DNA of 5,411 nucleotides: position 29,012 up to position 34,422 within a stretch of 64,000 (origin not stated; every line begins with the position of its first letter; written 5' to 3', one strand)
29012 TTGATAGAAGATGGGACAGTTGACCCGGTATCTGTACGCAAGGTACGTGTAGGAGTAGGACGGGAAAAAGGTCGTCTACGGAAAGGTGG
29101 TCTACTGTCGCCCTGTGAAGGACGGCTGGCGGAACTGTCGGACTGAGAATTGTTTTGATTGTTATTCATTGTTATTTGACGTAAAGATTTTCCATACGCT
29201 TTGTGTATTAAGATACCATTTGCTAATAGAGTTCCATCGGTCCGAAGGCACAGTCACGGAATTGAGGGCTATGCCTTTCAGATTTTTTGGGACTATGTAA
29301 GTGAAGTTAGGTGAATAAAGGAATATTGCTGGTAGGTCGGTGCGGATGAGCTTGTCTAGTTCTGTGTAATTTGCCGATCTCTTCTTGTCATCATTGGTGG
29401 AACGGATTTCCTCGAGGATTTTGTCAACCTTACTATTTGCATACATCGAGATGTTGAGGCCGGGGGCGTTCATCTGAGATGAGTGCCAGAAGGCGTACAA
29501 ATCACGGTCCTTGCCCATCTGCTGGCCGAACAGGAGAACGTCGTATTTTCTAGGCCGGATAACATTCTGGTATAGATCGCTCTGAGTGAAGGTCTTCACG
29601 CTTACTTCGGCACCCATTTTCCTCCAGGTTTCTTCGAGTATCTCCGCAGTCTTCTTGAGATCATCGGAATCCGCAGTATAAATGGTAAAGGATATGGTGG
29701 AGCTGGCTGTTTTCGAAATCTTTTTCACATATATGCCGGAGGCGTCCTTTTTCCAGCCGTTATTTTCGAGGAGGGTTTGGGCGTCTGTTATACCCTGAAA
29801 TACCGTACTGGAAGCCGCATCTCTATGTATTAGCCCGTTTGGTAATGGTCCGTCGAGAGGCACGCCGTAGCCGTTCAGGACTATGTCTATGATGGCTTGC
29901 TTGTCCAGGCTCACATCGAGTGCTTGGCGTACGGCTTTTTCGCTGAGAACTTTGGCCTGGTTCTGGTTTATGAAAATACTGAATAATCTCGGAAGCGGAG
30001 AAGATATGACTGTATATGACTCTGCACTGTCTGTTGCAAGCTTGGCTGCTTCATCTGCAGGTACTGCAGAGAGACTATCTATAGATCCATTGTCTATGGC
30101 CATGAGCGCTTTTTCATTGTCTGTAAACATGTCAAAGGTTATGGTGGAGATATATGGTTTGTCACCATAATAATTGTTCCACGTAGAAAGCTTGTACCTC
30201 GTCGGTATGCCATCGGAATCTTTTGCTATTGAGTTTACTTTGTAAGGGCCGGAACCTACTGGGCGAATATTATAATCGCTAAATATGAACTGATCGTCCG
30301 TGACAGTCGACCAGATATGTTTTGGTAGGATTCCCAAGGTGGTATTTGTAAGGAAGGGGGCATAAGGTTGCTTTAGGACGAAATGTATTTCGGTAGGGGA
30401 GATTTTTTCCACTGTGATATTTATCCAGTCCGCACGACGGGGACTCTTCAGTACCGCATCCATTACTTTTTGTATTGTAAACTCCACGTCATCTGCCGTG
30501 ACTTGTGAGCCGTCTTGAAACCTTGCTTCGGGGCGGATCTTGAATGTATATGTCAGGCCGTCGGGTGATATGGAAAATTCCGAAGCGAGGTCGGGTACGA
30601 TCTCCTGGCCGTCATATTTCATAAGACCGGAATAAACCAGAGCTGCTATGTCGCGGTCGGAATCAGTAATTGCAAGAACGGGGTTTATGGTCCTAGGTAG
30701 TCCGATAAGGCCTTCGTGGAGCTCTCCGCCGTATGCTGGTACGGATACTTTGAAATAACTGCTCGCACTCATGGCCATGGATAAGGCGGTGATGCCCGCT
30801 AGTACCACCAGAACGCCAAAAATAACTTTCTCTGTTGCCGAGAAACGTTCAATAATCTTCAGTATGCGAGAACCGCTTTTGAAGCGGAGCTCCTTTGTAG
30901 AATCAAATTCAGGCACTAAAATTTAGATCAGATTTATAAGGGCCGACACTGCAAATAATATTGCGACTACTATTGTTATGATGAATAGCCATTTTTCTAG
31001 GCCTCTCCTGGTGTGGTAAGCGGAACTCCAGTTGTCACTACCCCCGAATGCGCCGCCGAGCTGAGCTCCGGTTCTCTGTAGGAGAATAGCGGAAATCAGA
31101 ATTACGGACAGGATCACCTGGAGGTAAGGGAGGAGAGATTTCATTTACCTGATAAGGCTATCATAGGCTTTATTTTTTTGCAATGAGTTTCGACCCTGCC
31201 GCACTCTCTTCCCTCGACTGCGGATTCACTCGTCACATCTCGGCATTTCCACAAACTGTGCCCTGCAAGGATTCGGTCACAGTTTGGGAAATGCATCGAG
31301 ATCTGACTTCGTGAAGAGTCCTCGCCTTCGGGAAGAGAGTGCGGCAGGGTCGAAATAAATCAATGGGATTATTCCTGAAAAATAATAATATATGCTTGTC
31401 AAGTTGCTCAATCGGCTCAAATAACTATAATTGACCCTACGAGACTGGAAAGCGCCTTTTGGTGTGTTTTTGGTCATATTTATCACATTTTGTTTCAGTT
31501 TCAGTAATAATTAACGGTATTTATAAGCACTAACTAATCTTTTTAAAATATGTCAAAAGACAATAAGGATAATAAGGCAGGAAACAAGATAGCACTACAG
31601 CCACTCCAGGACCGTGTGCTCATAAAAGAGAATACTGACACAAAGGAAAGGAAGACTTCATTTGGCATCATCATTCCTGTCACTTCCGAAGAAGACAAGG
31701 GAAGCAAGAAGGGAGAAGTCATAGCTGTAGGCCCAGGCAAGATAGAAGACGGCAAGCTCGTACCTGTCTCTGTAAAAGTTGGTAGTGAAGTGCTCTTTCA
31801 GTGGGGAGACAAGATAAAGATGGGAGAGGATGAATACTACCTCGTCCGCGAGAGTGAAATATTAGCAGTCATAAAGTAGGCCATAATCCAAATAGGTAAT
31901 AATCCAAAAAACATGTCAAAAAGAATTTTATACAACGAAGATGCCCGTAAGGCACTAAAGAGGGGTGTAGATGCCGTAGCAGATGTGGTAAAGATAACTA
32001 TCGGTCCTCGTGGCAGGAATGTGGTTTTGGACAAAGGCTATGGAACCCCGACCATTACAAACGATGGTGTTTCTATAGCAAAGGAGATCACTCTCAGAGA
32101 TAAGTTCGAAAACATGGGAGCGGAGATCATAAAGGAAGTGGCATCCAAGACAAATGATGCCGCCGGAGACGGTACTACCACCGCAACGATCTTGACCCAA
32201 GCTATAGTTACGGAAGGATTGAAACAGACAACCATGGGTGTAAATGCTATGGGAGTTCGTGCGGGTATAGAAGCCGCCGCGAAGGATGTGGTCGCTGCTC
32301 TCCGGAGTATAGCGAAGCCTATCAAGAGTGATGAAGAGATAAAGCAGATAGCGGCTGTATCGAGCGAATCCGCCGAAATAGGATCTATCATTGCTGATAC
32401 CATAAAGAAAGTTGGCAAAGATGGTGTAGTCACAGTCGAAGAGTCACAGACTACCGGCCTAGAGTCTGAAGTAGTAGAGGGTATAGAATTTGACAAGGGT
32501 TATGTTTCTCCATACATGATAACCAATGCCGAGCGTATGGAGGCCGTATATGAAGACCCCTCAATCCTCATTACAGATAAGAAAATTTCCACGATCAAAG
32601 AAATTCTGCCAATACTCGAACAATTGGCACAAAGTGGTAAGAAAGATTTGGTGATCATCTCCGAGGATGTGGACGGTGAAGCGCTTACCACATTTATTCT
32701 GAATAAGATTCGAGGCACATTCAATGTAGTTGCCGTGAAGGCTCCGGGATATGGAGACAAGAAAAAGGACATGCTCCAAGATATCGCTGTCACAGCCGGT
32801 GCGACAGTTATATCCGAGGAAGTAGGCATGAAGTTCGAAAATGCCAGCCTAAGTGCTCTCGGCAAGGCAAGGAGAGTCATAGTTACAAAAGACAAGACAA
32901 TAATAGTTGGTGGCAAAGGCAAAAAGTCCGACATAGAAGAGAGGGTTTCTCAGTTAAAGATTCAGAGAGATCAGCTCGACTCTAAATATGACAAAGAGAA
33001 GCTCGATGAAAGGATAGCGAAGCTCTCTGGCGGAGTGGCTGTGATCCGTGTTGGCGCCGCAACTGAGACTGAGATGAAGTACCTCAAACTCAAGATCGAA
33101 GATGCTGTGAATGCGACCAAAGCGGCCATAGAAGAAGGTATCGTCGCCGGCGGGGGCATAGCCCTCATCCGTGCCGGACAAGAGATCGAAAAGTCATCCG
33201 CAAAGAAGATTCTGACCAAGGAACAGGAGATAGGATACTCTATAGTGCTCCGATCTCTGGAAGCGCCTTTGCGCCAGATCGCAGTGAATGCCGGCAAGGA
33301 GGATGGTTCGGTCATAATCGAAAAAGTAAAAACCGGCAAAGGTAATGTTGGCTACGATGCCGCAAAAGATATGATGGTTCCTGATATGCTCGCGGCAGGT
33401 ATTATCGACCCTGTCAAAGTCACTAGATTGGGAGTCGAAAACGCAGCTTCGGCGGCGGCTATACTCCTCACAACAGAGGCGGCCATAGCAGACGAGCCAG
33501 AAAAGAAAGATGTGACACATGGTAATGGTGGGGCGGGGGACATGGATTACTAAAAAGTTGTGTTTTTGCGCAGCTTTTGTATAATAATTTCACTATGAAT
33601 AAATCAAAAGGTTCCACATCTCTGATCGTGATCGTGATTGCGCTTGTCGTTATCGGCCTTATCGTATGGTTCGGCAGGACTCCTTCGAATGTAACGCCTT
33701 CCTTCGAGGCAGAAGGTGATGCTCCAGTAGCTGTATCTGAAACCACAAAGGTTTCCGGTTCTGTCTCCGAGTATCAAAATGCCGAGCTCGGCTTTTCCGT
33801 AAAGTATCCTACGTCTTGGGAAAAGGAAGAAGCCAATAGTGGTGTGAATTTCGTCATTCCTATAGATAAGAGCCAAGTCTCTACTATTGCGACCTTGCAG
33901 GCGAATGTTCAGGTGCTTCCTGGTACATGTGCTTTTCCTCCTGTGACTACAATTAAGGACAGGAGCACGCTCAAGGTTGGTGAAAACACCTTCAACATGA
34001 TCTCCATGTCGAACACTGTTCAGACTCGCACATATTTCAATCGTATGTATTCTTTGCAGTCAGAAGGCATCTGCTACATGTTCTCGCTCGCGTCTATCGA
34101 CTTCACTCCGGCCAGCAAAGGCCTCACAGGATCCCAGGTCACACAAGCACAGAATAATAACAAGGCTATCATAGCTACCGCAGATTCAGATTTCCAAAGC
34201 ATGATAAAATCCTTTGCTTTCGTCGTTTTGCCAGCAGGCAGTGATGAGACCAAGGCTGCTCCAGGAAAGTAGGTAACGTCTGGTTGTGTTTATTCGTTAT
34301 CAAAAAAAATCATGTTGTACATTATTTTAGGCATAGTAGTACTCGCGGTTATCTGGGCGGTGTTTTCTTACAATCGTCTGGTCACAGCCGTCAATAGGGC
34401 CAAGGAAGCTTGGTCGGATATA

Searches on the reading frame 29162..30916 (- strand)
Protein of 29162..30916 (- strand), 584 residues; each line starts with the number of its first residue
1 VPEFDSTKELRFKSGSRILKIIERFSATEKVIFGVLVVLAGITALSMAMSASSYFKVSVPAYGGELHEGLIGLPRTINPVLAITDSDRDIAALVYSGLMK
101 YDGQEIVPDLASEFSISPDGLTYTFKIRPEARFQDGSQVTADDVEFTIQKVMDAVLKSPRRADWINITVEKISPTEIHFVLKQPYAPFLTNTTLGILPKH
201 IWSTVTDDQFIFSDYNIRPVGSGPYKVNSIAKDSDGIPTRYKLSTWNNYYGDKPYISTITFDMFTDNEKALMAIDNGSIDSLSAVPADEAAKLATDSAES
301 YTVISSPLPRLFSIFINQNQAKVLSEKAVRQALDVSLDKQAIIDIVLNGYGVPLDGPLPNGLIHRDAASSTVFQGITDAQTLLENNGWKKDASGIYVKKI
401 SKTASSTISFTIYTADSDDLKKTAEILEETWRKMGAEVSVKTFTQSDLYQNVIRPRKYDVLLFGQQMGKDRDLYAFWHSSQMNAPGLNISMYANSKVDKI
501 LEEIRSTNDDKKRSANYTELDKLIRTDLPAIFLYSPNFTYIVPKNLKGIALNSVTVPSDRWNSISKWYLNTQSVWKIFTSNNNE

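Call 15: search_protein_families(library=pfam, proteins=[window:29162-30916:-])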
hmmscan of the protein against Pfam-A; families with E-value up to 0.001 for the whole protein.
window:29162-30916:- (584 aa): 1 family
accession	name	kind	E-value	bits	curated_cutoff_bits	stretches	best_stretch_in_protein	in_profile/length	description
PF00496.27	SBP_bac_5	-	9.2e-69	232.7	32.4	1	105-477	1-358/368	Bacterial extracellular solute-binding proteins, family 5 Middle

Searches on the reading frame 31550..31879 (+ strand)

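Call 15: search_protein_families(library=pfam, proteins=[window:31550-31879:+])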
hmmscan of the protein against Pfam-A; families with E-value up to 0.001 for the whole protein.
window:31550-31879:+ (109 aa): 1 family
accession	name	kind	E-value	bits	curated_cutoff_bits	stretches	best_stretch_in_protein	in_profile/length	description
PF00166.26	Cpn10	-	8.8e-23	80.6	21.1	1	16-108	2-93/93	Chaperonin 10 Kd subunit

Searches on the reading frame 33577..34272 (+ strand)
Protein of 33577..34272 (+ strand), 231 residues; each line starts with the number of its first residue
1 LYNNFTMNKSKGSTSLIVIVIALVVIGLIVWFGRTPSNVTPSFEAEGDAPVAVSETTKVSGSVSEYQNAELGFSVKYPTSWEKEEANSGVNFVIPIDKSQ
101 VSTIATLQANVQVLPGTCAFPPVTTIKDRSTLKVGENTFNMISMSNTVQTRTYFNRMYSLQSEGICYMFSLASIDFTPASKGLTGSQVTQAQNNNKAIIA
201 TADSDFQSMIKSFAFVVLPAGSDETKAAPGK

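Call 54: search_protein_families(library=pfam, max_evalue=0.01, proteins=[window:33577-34272:+])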
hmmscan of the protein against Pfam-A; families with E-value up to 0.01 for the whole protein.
window:33577-34272:+ (231 aa): 1 family
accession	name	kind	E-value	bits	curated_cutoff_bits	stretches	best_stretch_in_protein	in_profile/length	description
PF18933.6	PsbP_2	-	0.00097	19.6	27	1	18-88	2-69/184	PsbP-like protein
